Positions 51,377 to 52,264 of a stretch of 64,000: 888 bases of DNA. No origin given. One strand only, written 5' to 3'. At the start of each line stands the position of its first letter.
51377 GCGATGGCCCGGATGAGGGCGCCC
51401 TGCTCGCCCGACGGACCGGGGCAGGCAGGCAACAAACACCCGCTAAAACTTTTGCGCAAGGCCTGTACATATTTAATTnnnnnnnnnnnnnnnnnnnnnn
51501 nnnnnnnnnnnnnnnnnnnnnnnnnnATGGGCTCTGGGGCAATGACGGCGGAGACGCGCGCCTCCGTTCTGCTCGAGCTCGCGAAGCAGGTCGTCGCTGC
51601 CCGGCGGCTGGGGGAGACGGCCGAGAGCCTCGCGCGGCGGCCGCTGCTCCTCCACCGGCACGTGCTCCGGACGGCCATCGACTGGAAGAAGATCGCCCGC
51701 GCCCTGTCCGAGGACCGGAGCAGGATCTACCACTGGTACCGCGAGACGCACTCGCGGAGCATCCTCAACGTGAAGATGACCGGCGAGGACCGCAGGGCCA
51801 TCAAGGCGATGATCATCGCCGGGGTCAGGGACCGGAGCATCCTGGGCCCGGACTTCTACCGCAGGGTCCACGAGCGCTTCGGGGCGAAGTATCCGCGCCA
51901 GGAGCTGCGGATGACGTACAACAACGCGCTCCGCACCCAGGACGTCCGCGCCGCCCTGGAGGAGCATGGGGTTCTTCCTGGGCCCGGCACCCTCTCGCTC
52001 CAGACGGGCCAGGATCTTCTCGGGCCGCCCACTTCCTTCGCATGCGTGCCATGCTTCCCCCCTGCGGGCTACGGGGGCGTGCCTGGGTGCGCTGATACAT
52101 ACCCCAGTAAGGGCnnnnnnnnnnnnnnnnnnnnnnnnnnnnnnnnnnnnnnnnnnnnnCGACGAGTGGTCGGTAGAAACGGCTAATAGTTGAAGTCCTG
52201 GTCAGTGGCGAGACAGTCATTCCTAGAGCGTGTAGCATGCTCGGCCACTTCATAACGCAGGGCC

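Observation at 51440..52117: Candidate novel GC-rich gene with a textbook AT-rich initiator inside the desert (two Myb/SANT-like HTH units)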

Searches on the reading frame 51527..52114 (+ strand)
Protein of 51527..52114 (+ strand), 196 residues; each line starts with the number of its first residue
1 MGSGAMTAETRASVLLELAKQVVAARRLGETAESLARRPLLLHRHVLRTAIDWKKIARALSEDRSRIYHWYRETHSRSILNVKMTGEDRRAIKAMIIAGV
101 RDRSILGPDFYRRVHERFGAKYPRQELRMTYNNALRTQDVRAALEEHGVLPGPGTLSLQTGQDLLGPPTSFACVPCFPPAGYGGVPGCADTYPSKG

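Call 4: search_protein_families(library=pfam, proteins=[window:51527-52114:+], max_evalue=10)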
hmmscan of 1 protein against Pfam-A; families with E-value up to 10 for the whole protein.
window:51527-52114:+ (196 aa): 0 families
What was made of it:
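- On Myb/SANT domain (Pfam Myb_DNA-binding / Myb_DNA-bind_6 / SANT): The window protein has 0 Pfam families at E<=10 (call 4).
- Tried and rejected: Direct Pfam scan of the protein: nothing (call 4).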

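Call 5: search_solved_structures(query=window:51527-52114:+, max_evalue=10, show_alignments=2)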
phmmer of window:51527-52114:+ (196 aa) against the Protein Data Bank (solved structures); distinct sequences matched with E-value up to 10: 1.
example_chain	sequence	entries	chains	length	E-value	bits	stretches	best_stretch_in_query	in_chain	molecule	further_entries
6l0l_A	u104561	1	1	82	0.57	12.8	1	109-161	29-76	Hydra-1ubq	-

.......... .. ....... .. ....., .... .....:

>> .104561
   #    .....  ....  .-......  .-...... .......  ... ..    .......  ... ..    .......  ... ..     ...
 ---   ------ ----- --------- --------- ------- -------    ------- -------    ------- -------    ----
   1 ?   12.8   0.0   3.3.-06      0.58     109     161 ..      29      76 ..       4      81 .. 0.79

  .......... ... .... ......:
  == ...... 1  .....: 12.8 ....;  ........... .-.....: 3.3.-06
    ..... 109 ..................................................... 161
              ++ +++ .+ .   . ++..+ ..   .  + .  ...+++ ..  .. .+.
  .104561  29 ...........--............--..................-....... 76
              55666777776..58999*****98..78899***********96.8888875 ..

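Call 6: find_homologous_proteins(query=window:51527-52114:+, max_evalue=0.01)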
Query window:51527-52114:+ (196 aa): 21 proteins with E <= 0.01 among 1071 candidates.
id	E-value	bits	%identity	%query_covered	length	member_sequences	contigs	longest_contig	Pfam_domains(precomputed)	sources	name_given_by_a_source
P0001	6.5e-122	422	98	97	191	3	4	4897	-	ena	-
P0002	2.2e-111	388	68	100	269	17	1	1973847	-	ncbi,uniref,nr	ncbi:hypothetical protein GL50803_0061066 [Giardia duodenalis]|uniref:Uncharacterized protein n=1 Ta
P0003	5.6e-102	357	99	74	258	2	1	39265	-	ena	-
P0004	2.7e-85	303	93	77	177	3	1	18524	-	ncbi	ncbi:Hypothetical protein GLP15_5233, partial [Giardia lamblia P15]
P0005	5.7e-69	249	79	76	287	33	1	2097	-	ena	-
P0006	7.7e-67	242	76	77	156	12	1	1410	-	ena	-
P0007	3.8e-65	237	75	76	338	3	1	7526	-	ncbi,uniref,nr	ncbi:Hypothetical protein GSB_153196 [Giardia duodenalis]|uniref:Uncharacterized protein n=1 Tax=Gia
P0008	5.7e-60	220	100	55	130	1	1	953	-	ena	-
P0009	1.1e-55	206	63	77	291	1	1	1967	-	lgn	-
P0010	1.7e-51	192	59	76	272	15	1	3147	-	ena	-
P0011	8.3e-51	190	59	76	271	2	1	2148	-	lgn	-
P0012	6.6e-50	187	58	76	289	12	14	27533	-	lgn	-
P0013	7.5e-49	184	57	76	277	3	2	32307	-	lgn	-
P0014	5.7e-47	178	60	74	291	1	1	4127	-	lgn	-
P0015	1.1e-45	173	54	76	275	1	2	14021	-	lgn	-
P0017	6.0e-41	158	46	76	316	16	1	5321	-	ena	-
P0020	4.9e-38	148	47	76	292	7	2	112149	-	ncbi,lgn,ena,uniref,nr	ncbi:Hypothetical protein DHA2_153000 [Giardia duodenalis]|uniref:Uncharacterized protein n=1 Tax=Gi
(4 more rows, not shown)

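Call 9: find_encoding_contigs(protein=window:51527-52114:+, flank=10000, max_places=6)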
Protein window:51527-52114:+ (196 aa): no gene with exactly this product is on record in the collection.

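Call 12: find_encoding_contigs(protein=P0002, flank=10000, max_places=6)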
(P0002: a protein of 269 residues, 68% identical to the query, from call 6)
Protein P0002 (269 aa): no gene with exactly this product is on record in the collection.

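Call 19: find_encoding_contigs(protein=P0020, flank=8000, max_places=4)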
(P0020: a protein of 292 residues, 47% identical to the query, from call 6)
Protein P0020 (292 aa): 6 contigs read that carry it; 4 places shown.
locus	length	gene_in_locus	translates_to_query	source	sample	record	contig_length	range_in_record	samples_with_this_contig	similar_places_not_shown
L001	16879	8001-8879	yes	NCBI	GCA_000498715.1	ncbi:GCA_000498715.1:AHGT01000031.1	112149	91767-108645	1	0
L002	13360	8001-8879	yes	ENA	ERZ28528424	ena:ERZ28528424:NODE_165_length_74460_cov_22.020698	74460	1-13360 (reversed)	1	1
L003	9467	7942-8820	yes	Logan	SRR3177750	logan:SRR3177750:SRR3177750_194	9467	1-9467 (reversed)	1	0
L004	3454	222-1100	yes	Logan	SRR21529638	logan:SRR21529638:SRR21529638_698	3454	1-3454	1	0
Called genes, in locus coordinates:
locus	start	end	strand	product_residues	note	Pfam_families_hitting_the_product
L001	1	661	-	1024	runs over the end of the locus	PF08124:Lyase_8_N (faint), PF02278:Lyase_8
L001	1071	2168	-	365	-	-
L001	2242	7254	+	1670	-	PF21041:XMAP215_CLASP_TOG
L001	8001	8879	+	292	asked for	-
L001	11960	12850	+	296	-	PF26344:YuzC (faint), PF13857:Ank_5 (faint), PF24521:Ank_KRIT1 (faint), PF12796:Ank_2, PF13606:Ank_3 (faint), PF12796:Ank_2, PF13637:Ank_4 (weak), PF00023:Ank (weak)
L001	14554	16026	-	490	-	PF00078:RVT_1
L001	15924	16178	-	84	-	-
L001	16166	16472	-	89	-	-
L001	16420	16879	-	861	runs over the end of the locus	PF23225:zf-C2H2_7th_ZNF462 (faint)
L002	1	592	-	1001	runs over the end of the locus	PF08124:Lyase_8_N (faint), PF02278:Lyase_8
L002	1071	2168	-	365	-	-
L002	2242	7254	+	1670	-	PF21041:XMAP215_CLASP_TOG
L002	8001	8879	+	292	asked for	-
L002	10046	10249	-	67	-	-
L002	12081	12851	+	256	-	-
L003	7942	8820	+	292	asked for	-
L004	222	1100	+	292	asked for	-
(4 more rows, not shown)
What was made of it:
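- Single-copy paralogues sit among housekeeping genes (call 19).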

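Call 22: find_encoding_contigs(protein=P0003, flank=10000, max_places=4)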
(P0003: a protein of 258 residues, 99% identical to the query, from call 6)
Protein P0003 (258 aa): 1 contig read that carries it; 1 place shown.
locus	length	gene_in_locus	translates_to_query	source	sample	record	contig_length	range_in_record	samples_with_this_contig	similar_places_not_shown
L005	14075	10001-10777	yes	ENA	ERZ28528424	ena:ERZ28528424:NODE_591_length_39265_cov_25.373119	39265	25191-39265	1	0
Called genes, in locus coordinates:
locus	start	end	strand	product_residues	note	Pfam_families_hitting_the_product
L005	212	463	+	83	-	-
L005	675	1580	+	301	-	PF00191:Annexin (faint), PF22293:ANXE1_4th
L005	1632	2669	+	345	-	PF22293:ANXE1_4th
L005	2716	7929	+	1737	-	PF28422:CCDC89 (faint)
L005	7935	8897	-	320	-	PF13639:zf-RING_2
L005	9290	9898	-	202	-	-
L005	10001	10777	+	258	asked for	-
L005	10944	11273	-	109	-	-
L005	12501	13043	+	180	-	-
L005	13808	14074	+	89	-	?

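Call 23: find_encoding_contigs(protein=P0004, flank=10000, max_places=4)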
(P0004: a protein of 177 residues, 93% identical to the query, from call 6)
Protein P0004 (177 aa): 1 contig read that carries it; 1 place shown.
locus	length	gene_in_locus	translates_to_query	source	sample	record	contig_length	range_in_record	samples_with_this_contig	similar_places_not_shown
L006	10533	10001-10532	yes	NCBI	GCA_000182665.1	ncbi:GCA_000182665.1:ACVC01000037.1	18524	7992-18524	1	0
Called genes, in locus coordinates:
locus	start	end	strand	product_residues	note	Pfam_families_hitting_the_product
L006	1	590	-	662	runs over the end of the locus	PF00023:Ank (faint), PF12796:Ank_2, PF13606:Ank_3 (faint), PF13637:Ank_4 (faint), PF12796:Ank_2, PF13857:Ank_5 (weak), PF12796:Ank_2, PF13920:zf-C3HC4_3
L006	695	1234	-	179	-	PF03248:Rer1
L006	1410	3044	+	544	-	PF00118:Cpn60_TCP1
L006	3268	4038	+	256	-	PF10248:Mlf1IP (weak)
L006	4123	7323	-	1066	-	PF00225:Kinesin, PF16796:Microtub_bd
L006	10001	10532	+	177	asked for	?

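Call 35: list_cluster_members(proteins=[P0002, P0025, P0027, P0029, P0032, P0035, P0037, P0046, P0064, P0069])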
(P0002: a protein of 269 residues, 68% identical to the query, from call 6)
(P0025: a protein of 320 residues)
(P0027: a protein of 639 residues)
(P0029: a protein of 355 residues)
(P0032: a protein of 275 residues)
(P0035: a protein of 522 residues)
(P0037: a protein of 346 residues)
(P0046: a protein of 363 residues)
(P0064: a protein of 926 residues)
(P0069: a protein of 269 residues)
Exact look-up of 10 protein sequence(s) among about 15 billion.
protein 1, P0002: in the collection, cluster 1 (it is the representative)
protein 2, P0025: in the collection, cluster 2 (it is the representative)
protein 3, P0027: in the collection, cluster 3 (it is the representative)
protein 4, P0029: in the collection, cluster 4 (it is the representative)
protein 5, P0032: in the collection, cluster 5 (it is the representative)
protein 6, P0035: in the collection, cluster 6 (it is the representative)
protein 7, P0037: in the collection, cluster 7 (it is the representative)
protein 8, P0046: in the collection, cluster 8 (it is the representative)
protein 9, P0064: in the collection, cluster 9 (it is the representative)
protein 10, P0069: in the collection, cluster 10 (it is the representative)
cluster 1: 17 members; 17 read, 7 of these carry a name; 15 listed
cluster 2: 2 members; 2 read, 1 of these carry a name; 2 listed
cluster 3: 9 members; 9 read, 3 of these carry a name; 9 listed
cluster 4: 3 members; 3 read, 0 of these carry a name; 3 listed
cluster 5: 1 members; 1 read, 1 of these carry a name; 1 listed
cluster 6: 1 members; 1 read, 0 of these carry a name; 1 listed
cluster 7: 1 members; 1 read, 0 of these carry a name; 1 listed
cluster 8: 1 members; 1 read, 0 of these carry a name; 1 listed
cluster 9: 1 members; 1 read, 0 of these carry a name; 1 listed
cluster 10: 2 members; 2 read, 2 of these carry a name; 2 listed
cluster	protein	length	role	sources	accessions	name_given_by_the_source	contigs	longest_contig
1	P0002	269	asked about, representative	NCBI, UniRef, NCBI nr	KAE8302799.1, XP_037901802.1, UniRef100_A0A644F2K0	hypothetical protein GL50803_0061066 [Giardia duodenalis] | Uncharacterized protein n=1 Tax=Giardia intestinalis (strain ATCC 50803 / WB clone C6) ... | hypothetical protein GL50803_0061066 [Giardia intestinalis]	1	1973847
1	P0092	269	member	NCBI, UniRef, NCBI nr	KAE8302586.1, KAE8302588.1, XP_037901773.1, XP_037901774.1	hypothetical protein GL50803_00d60974 [Giardia duodenalis] | Uncharacterized protein n=1 Tax=Giardia intestinalis (strain ATCC 50803 / WB clone C6) ... | hypothetical protein GL50803_0060974 [Giardia intestinalis]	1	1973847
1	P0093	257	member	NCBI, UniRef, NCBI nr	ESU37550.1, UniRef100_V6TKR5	Hypothetical protein DHA2_153281 [Giardia duodenalis] | Uncharacterized protein n=1 Tax=Giardia intestinalis TaxID=5741 RepID=V6TKR5_GIAIN | Hypothetical protein DHA2_153281 [Giardia intestinalis]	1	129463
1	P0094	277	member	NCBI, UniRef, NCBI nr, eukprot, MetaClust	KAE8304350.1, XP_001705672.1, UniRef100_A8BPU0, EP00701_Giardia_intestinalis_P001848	hypothetical protein GL50803_00103981 [Giardia duodenalis] | Uncharacterized protein n=1 Tax=Giardia intestinalis (strain ATCC 50803 / WB clone C6) ... | hypothetical protein GL50803_00103981 [Giardia intestinalis]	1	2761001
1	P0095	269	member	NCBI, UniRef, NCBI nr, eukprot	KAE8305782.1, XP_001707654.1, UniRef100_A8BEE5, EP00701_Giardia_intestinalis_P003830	hypothetical protein GL50803_00137682 [Giardia duodenalis] | Uncharacterized protein n=1 Tax=Giardia intestinalis (strain ATCC 50803 / WB clone C6) ... | hypothetical protein GL50803_00137682 [Giardia intestinalis]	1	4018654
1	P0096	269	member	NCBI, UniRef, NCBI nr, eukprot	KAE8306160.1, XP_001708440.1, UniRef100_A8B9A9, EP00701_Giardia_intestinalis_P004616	hypothetical protein GL50803_00114778 [Giardia duodenalis] | Uncharacterized protein n=1 Tax=Giardia intestinalis (strain ATCC 50803 / WB clone C6) ... | hypothetical protein GL50803_00114778 [Giardia intestinalis]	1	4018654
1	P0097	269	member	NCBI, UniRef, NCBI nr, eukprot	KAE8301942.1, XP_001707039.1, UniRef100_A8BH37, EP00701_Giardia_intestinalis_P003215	hypothetical protein GL50803_00112150 [Giardia duodenalis] | Uncharacterized protein n=1 Tax=Giardia intestinalis (strain ATCC 50803 / WB clone C6) ... | hypothetical protein GL50803_00112150 [Giardia intestinalis]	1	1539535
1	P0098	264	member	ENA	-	-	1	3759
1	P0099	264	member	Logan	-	-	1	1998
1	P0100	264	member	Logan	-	-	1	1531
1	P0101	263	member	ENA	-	-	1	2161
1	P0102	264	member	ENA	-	-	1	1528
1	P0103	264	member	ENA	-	-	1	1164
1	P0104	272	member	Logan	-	-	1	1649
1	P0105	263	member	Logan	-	-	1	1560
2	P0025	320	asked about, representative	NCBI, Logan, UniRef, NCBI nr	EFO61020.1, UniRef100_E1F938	Hypothetical protein GLP15_3061 [Giardia lamblia P15] | Uncharacterized protein n=1 Tax=Giardia intestinalis (strain P15) TaxID=658858 ...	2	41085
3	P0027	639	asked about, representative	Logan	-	-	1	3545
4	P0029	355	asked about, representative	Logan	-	-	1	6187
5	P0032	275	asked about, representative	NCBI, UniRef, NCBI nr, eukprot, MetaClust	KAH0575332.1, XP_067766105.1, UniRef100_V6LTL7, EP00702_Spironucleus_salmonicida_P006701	hypothetical protein SS50377_22962 [Spironucleus salmonicida] | Uncharacterized protein n=1 Tax=Spironucleus salmonicida TaxID=348837 RepID=V6LTL7_9EUKA | EST47992.1 hypothetical protein SS50377_11910 [Spironucleus salmonicida]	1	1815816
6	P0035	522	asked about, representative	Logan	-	-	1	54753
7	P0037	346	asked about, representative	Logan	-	-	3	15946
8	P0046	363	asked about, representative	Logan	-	-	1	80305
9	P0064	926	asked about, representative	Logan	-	-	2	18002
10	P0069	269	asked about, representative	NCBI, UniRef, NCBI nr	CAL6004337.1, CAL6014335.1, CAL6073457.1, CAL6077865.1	Conserved_hypothetical protein [Hexamita inflata] | Uncharacterized protein n=1 Tax=Hexamita inflata TaxID=28002 RepID=A0AA86PHK6_9EUKA | Conserved hypothetical protein [Hexamita inflata]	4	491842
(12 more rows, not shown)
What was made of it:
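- The gene is multi-copy and dispersed across several chromosomes (call 35).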

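Call 42: find_encoding_contigs(protein=P0001, flank=10000, max_places=4)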
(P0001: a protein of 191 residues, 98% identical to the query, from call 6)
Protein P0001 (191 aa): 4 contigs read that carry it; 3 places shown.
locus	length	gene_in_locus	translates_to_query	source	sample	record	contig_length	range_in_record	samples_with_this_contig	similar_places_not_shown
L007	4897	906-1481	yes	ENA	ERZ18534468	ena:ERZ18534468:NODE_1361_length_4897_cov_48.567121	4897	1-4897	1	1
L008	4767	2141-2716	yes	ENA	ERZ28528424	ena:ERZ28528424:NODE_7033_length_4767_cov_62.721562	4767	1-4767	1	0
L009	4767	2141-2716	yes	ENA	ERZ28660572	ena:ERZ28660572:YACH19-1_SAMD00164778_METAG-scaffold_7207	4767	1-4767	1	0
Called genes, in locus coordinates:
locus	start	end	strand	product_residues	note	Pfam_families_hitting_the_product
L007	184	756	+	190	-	-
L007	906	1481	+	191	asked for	-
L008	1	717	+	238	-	?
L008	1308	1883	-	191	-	-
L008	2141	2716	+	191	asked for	-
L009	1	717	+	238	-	?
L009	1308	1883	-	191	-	-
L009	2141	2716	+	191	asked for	-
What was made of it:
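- The same short form (98% identical) is found in independent assemblage-A metagenome assemblies (calls 6, 42), so it persists in populations.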

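Call 43: find_encoding_contigs(protein=P0007, flank=10000, max_places=4)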
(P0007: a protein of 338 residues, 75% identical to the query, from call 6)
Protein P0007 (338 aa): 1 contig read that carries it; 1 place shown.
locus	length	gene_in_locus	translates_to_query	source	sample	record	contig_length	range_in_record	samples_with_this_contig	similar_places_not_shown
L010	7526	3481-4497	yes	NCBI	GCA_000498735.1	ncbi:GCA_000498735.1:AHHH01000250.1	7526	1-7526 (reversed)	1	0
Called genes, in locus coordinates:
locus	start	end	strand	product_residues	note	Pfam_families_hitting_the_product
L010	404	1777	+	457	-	PF03302:VSP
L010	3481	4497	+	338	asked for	-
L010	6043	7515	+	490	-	PF00069:Pkinase, PF07714:PK_Tyr_Ser-Thr, PF13637:Ank_4 (faint), PF00023:Ank (faint), PF13606:Ank_3 (faint), PF12796:Ank_2, PF13857:Ank_5 (faint)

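Call 44: find_encoding_contigs(protein=P0096, flank=10000, max_places=4)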
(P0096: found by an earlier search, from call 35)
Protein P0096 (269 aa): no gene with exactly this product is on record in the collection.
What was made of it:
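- Tried and rejected: Look-ups of the WB loci of the long copies P0002 and P0096: not on record (calls 12, 44).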

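Call 69: list_cluster_members(proteins=[window:51527-52114:+, window:44519-46681:+, window:55465-57642:-, window:42536-44200:+, window:51542-52114:+])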
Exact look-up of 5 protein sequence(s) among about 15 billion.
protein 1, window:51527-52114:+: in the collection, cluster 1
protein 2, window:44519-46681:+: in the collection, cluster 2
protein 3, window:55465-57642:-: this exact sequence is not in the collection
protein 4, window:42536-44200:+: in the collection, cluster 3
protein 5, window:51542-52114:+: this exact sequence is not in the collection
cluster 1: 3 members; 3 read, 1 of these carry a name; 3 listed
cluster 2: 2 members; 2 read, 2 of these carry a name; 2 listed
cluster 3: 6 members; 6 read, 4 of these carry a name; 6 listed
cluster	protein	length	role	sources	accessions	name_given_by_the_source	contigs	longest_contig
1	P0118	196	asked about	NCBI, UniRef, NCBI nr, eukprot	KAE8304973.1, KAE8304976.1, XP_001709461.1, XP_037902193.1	hypothetical protein GL50803_00113864 [Giardia duodenalis] | Uncharacterized protein n=1 Tax=Giardia intestinalis (strain ATCC 50803 / WB clone C6) ... | hypothetical protein GL50803_00d113864 [Giardia intestinalis]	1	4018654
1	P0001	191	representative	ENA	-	-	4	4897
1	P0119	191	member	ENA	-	-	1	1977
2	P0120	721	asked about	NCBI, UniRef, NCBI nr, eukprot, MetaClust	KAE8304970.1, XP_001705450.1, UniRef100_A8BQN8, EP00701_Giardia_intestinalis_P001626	VSP [Giardia duodenalis] | VSP n=1 Tax=Giardia intestinalis (strain ATCC 50803 / WB clone C6) TaxID=184922 ... | VSP [Giardia intestinalis]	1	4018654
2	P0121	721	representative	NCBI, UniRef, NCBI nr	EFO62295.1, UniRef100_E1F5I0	VSP [Giardia lamblia P15] | VSP n=1 Tax=Giardia intestinalis (strain P15) TaxID=658858 RepID=E1F5I0_GIAIA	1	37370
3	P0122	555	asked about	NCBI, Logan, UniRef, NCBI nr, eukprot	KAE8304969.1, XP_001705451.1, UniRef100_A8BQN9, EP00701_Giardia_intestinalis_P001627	putative Dihydrouridine synthase [Giardia duodenalis] | tRNA-dihydrouridine(47) synthase [NAD(P)(+)] n=1 Tax=Giardia intestinalis (strain ATCC ... | putative Dihydrouridine synthase [Giardia intestinalis]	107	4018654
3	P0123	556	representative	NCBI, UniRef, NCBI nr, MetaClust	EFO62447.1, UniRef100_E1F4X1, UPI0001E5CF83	Dihydrouridine synthase, putative [Giardia lamblia P15] | tRNA-dihydrouridine(47) synthase [NAD(P)(+)] n=1 Tax=Giardia intestinalis (strain P15) ... | status=active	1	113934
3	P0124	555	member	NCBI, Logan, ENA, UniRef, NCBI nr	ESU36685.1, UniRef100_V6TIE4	TRNA-dihydrouridine(47) synthase (NAD(P)(+)) [Giardia duodenalis] | tRNA-dihydrouridine(47) synthase [NAD(P)(+)] n=1 Tax=Giardia intestinalis TaxID=5741 ... | TRNA-dihydrouridine(47) synthase (NAD(P)(+)) [Giardia intestinalis]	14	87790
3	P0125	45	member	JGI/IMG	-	hypothetical protein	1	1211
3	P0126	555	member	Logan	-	-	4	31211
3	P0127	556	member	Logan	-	-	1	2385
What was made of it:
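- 51527..52117 (+): CDS of GL50803_113864 (196 aa, stop codon included). The exact protein is in NCBI as KAE8304973.1, KAE8304976.1 and XP_001709461.1 (call 69).
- The exact protein is GL50803_113864 / GL50803_00d113864 (call 69). At least 9 near-identical loci, so there is redundancy (calls 35, 69).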

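Call 82: list_cluster_members(proteins=[P0009, P0010, P0012, P0014, P0017, P0023, P0024, P0026, P0028, P0036])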
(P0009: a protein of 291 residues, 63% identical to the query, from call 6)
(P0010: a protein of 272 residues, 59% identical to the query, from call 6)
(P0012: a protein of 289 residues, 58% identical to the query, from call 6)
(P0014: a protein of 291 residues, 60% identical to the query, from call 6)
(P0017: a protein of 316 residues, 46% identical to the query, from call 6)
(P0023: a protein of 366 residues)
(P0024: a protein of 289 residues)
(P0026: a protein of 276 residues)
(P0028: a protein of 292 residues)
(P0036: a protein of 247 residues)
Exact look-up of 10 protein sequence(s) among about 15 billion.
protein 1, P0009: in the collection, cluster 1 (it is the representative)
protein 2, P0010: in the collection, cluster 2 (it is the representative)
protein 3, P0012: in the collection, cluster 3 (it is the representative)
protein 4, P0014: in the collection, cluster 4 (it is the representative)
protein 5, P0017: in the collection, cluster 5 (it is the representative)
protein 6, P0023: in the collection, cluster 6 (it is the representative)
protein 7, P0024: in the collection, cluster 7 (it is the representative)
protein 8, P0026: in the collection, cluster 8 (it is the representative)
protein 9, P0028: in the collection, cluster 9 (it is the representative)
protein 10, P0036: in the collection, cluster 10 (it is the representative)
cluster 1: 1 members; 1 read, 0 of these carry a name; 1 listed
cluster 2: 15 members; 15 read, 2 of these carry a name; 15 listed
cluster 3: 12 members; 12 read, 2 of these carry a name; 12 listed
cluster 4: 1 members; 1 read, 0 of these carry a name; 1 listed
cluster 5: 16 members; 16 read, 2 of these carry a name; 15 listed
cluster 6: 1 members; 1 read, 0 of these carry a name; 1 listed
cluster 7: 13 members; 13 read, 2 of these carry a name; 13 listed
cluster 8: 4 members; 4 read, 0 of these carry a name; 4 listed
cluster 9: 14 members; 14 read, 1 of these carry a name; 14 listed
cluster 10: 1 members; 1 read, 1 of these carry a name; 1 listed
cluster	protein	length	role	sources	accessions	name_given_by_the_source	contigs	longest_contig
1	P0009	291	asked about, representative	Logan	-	-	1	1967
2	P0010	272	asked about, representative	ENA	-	-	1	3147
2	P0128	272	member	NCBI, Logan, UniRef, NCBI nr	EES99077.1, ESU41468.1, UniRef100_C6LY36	Hypothetical protein GSB_151911 [Giardia duodenalis] | Uncharacterized protein n=2 Tax=Giardia intestinalis TaxID=5741 RepID=C6LY36_GIAIB | Hypothetical protein GL50581_3707 [Giardia intestinalis ATCC 50581]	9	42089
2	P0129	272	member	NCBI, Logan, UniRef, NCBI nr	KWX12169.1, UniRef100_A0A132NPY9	hypothetical protein QR46_3863 [Giardia duodenalis assemblage B] | Uncharacterized protein n=1 Tax=Giardia duodenalis assemblage B TaxID=1394984 ... | hypothetical protein QR46_3863 [Giardia intestinalis assemblage B]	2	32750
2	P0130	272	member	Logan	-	-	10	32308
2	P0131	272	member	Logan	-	-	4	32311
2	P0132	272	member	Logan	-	-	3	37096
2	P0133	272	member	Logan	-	-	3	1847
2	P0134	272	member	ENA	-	-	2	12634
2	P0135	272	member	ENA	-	-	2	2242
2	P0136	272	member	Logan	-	-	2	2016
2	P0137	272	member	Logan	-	-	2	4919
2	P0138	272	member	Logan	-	-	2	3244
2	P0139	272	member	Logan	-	-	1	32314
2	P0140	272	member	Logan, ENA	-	-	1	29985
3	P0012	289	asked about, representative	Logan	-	-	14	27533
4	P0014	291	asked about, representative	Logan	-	-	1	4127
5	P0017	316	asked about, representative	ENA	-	-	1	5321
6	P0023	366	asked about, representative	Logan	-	-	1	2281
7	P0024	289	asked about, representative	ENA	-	-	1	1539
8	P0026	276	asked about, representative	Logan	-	-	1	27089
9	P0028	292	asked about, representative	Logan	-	-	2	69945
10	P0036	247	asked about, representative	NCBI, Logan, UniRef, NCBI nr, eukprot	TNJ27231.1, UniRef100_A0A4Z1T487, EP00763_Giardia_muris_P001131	hypothetical protein GMRT_12412 [Giardia muris] | Uncharacterized protein n=1 Tax=Giardia muris TaxID=5742 RepID=A0A4Z1T487_GIAMU | TNJ27231.1 hypothetical protein GMRT_12412 [Giardia muris]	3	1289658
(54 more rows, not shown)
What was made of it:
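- Named members come from G. intestinalis A/B/E, G. muris, Spironucleus salmonicida and Hexamita inflata (calls 35, 82). Other paralogues are single-copy in housekeeping contexts and are conserved as far as Spironucleus and Hexamita (calls 19, 35, 82).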

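Call 92: find_encoding_contigs(protein=P0093, flank=8000, max_places=4)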
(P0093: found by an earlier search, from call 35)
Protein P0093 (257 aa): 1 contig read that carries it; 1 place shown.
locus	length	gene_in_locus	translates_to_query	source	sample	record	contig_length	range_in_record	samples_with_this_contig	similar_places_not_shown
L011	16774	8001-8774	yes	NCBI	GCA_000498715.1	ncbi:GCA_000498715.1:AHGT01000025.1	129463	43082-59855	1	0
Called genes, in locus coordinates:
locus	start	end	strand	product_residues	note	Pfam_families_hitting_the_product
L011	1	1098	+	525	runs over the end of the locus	PF00118:Cpn60_TCP1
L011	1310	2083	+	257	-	PF10248:Mlf1IP (faint)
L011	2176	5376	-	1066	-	PF00225:Kinesin, PF16796:Microtub_bd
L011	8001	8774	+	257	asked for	-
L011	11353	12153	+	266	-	-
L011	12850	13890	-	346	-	-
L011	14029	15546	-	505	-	PF13606:Ank_3 (faint), PF13637:Ank_4 (faint), PF13857:Ank_5 (faint), PF24521:Ank_KRIT1 (faint), PF12796:Ank_2, PF00023:Ank (weak)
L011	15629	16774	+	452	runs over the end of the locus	-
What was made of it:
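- The ancestral copy is syntenic between assemblages A and E (calls 23, 92).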
